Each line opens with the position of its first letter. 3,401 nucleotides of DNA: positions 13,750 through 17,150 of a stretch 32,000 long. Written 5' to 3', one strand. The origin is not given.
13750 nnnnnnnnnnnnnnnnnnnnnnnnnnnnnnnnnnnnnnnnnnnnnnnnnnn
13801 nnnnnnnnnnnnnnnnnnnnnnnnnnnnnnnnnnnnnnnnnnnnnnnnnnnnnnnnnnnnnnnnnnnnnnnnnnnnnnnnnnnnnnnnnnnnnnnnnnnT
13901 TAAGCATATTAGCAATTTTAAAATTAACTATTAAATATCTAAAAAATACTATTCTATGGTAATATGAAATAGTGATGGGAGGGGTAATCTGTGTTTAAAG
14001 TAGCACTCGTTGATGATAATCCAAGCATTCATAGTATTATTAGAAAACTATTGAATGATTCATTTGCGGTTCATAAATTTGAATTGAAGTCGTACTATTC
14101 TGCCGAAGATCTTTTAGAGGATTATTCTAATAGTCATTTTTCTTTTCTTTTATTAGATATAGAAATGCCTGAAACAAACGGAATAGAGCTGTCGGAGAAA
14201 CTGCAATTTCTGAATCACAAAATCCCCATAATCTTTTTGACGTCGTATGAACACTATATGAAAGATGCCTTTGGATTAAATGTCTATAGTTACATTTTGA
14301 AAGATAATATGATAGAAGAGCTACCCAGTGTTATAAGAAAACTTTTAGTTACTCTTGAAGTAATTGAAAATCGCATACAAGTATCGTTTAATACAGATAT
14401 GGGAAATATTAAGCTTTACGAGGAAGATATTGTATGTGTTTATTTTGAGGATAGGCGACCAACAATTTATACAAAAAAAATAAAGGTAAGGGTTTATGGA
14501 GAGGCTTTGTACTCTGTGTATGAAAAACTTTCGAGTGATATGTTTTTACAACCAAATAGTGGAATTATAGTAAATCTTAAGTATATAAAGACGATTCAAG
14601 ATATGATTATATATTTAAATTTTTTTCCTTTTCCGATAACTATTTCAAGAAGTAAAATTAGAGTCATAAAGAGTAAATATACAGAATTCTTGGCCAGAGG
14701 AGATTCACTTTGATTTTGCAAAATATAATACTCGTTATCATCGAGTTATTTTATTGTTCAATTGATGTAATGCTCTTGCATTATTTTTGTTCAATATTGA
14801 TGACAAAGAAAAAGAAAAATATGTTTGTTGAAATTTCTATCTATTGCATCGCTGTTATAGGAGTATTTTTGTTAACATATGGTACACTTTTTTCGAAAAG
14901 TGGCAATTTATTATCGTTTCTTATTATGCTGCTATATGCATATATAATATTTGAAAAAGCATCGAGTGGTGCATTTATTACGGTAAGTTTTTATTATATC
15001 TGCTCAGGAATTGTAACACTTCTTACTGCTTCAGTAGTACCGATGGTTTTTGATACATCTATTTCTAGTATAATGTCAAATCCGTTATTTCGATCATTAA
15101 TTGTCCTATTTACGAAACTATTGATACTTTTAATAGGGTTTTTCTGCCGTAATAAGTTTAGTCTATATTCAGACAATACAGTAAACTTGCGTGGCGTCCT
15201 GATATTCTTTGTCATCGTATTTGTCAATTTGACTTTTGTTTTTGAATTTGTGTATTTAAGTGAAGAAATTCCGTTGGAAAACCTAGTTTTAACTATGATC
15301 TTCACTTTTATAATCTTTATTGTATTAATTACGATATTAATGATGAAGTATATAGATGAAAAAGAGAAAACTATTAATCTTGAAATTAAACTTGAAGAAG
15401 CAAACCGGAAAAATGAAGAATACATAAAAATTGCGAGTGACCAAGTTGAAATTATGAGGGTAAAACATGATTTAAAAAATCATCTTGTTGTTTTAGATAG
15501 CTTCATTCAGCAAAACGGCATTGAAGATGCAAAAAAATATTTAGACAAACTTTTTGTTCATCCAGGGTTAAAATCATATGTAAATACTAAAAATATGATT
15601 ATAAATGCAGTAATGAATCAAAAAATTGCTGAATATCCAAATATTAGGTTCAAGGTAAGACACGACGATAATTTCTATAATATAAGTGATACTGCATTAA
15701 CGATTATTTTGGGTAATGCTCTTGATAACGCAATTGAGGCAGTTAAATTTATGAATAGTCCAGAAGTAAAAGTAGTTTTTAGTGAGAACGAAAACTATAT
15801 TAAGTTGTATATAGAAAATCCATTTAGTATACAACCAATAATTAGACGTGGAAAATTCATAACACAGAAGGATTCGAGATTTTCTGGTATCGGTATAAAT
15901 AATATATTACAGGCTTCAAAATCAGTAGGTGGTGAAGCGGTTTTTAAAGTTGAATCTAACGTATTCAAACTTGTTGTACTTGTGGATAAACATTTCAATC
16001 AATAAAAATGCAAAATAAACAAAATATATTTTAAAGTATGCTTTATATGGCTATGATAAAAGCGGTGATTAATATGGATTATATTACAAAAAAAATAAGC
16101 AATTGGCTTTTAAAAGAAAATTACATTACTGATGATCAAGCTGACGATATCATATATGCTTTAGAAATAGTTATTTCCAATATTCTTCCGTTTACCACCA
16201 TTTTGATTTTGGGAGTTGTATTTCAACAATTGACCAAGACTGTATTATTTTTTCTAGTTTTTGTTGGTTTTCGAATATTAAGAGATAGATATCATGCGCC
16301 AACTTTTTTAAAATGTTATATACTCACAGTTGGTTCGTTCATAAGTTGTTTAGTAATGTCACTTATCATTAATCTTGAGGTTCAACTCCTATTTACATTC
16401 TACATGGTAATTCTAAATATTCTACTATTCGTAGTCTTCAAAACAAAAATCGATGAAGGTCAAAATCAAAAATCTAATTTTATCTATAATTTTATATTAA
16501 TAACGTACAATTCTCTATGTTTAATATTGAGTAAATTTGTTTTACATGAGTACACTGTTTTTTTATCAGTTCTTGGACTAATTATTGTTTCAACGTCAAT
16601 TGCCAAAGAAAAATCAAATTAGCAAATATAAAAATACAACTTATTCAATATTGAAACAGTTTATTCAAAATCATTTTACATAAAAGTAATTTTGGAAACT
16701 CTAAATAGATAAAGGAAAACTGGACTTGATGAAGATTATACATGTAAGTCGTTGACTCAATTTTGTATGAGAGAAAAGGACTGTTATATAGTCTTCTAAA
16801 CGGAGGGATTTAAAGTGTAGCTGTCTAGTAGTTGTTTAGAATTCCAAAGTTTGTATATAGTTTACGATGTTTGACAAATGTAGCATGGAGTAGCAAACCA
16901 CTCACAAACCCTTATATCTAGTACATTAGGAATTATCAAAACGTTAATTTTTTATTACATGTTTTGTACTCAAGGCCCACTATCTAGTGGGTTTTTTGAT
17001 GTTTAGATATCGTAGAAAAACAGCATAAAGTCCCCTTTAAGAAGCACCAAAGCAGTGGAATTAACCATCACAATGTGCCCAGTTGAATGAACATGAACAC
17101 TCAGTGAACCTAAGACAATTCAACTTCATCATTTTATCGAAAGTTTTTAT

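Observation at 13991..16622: agr-like quorum-sensing module in the order RR-HK-AgrB with no recognisable agrD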

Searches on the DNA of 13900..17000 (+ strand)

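Call 9: search_dna_similar(query=window:13900-17000:+, collection=plasmids, mode=near)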
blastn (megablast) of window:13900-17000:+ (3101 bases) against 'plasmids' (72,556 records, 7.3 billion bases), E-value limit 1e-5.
No match.

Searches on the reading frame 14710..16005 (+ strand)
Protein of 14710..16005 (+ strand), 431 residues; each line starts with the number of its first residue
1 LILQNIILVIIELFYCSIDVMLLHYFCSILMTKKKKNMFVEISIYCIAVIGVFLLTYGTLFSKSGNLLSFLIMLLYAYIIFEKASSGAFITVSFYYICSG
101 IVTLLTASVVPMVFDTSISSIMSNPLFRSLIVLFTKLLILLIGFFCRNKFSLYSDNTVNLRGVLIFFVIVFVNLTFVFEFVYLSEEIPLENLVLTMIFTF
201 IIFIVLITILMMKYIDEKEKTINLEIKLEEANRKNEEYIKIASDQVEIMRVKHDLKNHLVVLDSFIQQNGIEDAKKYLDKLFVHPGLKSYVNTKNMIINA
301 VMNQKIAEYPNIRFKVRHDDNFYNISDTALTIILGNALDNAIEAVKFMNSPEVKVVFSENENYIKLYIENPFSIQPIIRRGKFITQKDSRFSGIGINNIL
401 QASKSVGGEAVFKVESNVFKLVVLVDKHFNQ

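Call 3: search_protein_families(library=pfam, proteins=[window:14710-16005:+], max_evalue=0.01)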
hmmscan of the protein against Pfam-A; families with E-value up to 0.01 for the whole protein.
window:14710-16005:+ (431 aa): 2 families
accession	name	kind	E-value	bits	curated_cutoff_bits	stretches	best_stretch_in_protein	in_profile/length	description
PF14501.12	HATPase_c_5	-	6.2e-14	52.2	22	1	326-425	2-101/102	GHKL domain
PF14689.11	SPOB_a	-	3.2e-06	27.1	28.1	1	236-282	3-50/62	Sensor_kinase_SpoOB-type, alpha-helical domain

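Call 4: search_protein_families(library=ncbifam, proteins=[window:14710-16005:+], max_evalue=0.01)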
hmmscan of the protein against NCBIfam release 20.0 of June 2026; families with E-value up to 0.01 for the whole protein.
window:14710-16005:+ (431 aa): 2 families
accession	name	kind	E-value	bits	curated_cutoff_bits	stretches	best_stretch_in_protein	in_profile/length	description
NF046015.1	HisKinAgrCStaph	equivalog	3.5e-08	33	500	1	20-370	6-358/414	quorum-sensing sensor histidine kinase AgrC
NF008298.1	PRK11086.1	subfamily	0.00054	18.5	520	1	253-419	338-516/529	DcuS/MalK family sensor histidine kinase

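Call 79: find_encoding_contigs(protein=window:14710-16005:+, flank=3000, max_places=6)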
Protein window:14710-16005:+ (431 aa): 1 contig read that carries it; 1 place shown.
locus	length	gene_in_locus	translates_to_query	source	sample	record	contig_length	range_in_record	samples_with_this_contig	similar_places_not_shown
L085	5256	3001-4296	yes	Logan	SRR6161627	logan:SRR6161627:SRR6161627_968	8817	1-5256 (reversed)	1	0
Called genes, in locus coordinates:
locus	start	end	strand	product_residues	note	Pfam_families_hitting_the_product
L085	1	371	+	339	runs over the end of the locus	-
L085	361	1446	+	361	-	-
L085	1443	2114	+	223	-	PF00005:ABC_tran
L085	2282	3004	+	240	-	PF00072:Response_reg, PF04397:LytTR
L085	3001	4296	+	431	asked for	PF14689:SPOB_a (weak), PF14501:HATPase_c_5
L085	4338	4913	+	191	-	PF04647:AgrB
